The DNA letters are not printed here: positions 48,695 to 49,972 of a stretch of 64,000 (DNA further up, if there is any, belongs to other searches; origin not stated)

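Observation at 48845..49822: ACT-less aspartokinase core heads the lysS-containing operon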

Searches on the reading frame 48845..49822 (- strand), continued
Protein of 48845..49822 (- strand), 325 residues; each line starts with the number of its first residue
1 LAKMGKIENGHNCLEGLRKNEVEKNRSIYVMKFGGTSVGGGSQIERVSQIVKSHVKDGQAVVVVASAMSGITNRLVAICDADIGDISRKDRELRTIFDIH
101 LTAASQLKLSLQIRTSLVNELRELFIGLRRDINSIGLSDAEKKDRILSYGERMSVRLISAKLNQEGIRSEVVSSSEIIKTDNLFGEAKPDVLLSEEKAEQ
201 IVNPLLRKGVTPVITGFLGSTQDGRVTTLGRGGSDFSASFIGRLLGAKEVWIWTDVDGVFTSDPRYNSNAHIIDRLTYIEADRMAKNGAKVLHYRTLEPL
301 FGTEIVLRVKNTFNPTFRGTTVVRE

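Call 33: find_encoding_contigs(protein=P0051, flank=10000, max_places=1)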
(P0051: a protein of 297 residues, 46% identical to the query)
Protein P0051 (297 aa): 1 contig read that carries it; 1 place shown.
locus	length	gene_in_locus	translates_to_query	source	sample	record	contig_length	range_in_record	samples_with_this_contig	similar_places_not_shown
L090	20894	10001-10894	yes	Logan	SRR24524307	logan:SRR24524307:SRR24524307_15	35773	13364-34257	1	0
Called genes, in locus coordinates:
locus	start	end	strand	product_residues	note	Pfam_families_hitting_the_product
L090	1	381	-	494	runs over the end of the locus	PF13620:CarboxypepD_reg (faint)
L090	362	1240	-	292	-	-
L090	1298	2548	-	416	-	-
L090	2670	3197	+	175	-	PF00588:SpoU_methylase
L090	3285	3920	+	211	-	-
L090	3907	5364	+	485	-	PF01336:tRNA_anti-codon, PF00152:tRNA-synt_2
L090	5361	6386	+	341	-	-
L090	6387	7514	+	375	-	PF01546:Peptidase_M20, PF07687:M20_dimer (weak)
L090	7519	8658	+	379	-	PF04389:Peptidase_M28, PF01546:Peptidase_M20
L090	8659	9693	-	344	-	PF00850:Hist_deacetyl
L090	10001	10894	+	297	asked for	PF00696:AA_kinase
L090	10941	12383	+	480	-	PF01336:tRNA_anti-codon, PF00152:tRNA-synt_2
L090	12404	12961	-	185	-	-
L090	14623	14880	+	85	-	-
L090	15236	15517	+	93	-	-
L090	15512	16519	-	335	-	PF00512:HisKA, PF02518:HATPase_c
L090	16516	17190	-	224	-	PF00072:Response_reg, PF00486:Trans_reg_C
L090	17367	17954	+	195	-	-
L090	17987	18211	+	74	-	-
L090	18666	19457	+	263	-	PF00588:SpoU_methylase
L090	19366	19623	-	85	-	-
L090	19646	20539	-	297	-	PF10672:Methyltrans_SAM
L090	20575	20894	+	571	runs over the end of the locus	PF10131:PTPS_related, PF13231:PMT_2 (weak)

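Call 56: search_solved_structures(query=window:48845-49822:-, max_evalue=1e-40, show_alignments=4)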
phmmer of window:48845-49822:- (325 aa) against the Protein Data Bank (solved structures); distinct sequences matched with E-value up to 1e-40: 4.
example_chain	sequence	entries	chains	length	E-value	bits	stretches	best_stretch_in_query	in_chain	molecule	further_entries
3c1m_A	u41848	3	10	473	3.9e-59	204.1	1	30-323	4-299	Probable aspartokinase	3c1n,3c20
2hmf_A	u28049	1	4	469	4.4e-59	203.9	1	30-323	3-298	Probable aspartokinase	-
2cdq_A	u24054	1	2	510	2.3e-43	152.3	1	21-323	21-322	ASPARTOKINASE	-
2j0w_A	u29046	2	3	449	1.5e-42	149.6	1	28-322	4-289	LYSINE-SENSITIVE ASPARTOKINASE 3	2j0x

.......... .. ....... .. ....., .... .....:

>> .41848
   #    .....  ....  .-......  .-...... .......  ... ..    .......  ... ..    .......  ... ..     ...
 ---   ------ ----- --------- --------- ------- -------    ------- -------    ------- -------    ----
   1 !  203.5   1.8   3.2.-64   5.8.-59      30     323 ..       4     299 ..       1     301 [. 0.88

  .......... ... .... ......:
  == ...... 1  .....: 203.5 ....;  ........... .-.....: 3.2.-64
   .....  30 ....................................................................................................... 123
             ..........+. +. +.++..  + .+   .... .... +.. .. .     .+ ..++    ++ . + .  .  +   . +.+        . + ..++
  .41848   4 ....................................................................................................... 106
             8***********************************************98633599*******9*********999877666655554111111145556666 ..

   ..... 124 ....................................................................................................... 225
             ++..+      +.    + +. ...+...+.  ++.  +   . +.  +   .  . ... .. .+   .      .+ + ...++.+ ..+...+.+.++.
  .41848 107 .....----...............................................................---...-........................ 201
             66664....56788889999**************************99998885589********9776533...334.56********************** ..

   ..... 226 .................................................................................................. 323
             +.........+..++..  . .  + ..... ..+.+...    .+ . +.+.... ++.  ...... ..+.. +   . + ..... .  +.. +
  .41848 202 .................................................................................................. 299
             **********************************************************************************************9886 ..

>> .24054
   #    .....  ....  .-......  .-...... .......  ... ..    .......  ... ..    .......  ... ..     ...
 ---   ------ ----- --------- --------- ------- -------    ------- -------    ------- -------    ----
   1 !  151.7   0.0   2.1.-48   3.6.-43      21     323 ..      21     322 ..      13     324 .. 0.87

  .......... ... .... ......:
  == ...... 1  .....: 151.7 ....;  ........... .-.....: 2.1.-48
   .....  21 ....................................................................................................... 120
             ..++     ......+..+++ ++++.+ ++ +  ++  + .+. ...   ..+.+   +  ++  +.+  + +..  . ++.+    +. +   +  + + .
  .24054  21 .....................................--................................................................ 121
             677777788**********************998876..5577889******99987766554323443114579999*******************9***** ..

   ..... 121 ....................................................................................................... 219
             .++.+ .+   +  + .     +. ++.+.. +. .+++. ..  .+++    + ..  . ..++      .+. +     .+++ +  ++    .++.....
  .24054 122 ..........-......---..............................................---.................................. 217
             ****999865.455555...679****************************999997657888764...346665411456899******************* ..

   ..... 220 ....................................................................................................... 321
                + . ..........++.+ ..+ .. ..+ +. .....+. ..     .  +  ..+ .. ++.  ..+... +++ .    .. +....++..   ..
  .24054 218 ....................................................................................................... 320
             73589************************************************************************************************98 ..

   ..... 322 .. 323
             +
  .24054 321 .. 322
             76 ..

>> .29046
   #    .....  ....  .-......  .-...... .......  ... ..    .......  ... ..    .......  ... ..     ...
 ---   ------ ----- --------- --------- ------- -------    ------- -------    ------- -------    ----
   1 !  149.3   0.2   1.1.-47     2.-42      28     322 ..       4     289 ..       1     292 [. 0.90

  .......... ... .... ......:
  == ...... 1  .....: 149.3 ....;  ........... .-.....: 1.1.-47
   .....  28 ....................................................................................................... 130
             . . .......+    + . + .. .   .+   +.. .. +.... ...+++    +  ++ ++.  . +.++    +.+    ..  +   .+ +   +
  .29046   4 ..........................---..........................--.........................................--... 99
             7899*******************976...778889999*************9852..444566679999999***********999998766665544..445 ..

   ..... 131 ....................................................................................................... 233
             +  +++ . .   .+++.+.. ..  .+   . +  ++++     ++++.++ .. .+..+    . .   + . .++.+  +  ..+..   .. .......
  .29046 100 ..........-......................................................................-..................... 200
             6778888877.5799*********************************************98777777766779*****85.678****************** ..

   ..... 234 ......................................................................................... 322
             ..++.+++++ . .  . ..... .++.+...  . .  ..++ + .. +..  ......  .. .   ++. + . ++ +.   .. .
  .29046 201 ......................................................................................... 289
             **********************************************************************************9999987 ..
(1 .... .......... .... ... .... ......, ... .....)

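Call 67: find_encoding_contigs(protein=P0014, flank=10000, max_places=1)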
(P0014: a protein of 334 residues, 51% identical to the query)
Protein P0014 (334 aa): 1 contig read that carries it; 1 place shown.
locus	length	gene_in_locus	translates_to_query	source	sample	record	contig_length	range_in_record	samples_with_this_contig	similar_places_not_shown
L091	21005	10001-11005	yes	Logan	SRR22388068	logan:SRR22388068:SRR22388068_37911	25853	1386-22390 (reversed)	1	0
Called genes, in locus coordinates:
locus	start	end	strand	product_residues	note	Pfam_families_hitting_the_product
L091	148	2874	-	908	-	PF07517:SecA_DEAD, PF01043:SecA_PP_bind, PF21090:P-loop_SecA, PF07516:SecA_SW, PF02810:SEC-C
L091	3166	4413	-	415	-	PF02403:Seryl_tRNA_N, PF00587:tRNA-synt_2b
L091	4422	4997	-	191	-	PF01725:Ham1p_like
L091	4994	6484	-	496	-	PF01921:tRNA-synt_1f, PF09334:tRNA-synt_1g (faint), PF19269:Anticodon_2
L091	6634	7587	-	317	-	-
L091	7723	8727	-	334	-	PF00850:Hist_deacetyl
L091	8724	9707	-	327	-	PF00551:Formyl_trans_N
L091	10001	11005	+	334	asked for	PF00696:AA_kinase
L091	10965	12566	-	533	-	PF01336:tRNA_anti-codon (weak), PF00152:tRNA-synt_2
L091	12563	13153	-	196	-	-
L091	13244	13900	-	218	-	-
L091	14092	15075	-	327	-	PF01467:CTP_transf_like, PF04019:DUF359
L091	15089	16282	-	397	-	PF00155:Aminotran_1_2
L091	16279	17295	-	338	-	PF08240:ADH_N, PF16912:Glu_dehyd_C, PF00107:ADH_zinc_N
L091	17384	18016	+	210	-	PF13840:ACT_7 (faint)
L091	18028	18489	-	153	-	PF03449:GreA_GreB_N, PF01272:GreA_GreB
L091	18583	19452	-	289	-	-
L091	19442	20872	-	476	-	PF01547:SBP_bac_1, PF13416:SBP_bac_8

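Call 68: find_encoding_contigs(protein=P0049, flank=10000, max_places=1)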
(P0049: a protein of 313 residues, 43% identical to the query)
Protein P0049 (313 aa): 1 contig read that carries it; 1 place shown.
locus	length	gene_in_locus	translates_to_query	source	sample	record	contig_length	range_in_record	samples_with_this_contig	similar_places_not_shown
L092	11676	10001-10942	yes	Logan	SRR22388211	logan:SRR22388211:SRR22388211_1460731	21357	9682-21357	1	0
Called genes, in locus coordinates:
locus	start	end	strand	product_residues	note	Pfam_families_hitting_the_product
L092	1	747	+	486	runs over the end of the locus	PF01336:tRNA_anti-codon, PF00152:tRNA-synt_2, PF01409:tRNA-synt_2d (faint)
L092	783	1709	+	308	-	-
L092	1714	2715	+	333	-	-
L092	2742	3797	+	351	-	PF01678:DAP_epimerase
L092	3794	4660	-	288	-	PF01427:Peptidase_M15, PF02557:VanY (faint)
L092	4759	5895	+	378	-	PF04389:Peptidase_M28, PF05343:Peptidase_M42 (faint), PF01546:Peptidase_M20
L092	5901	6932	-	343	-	PF00850:Hist_deacetyl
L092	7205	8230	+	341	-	PF01171:ATP_bind_3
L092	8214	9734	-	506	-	PF00890:FAD_binding_2 (faint), PF01266:DAO, PF01593:Amino_oxidase, PF01946:Thi4 (weak), PF07992:Pyr_redox_2 (faint), PF12831:FAD_oxidored (weak), PF13450:NAD_binding_8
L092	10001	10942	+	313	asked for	PF00696:AA_kinase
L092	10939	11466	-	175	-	PF00856:SET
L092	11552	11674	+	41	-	?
